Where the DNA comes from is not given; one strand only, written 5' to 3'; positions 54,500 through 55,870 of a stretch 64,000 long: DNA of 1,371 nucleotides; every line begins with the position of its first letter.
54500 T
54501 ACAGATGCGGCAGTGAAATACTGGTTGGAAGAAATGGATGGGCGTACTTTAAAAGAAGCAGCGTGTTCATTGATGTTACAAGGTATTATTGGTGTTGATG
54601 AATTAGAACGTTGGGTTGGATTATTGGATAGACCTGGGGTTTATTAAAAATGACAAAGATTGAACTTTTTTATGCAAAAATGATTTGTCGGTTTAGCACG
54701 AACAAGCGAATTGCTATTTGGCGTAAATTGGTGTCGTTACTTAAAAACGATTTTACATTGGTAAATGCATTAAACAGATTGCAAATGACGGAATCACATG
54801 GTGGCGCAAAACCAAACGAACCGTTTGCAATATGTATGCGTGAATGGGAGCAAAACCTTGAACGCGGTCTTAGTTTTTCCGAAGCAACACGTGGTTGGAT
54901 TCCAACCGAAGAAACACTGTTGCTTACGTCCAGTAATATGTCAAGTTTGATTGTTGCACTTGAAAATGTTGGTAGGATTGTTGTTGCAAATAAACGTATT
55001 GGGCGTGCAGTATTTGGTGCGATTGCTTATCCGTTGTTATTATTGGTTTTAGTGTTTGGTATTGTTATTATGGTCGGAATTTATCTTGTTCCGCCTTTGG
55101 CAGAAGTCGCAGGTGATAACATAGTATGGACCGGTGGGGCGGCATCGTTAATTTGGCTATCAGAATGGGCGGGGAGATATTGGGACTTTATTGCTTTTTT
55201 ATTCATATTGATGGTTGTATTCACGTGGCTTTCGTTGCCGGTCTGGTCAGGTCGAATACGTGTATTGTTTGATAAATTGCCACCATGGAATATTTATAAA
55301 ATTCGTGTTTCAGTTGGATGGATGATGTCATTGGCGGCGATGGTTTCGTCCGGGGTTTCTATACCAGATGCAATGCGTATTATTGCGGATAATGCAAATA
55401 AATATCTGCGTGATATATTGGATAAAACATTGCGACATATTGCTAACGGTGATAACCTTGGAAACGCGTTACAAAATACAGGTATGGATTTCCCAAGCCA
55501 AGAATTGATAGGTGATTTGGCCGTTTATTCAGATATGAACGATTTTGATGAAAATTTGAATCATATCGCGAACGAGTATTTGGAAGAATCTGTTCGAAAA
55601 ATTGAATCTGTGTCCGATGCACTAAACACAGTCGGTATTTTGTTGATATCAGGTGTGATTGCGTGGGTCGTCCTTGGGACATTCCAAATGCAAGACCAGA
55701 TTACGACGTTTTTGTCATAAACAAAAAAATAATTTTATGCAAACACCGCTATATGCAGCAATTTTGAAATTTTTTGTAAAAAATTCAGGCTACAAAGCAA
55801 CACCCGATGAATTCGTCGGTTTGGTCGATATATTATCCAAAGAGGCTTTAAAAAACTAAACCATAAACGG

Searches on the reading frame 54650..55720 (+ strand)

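Call 100: search_protein_families(library=pfam, proteins=[window:54650-55720:+], max_evalue=0.001)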
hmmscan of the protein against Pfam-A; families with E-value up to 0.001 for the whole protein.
window:54650-55720:+ (356 aa): 1 family
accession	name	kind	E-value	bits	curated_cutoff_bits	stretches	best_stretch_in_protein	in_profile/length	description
PF00482.28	T2SSF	-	1.5e-25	90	25.2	2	226-343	3-121/125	Type II secretion system (T2SS), protein F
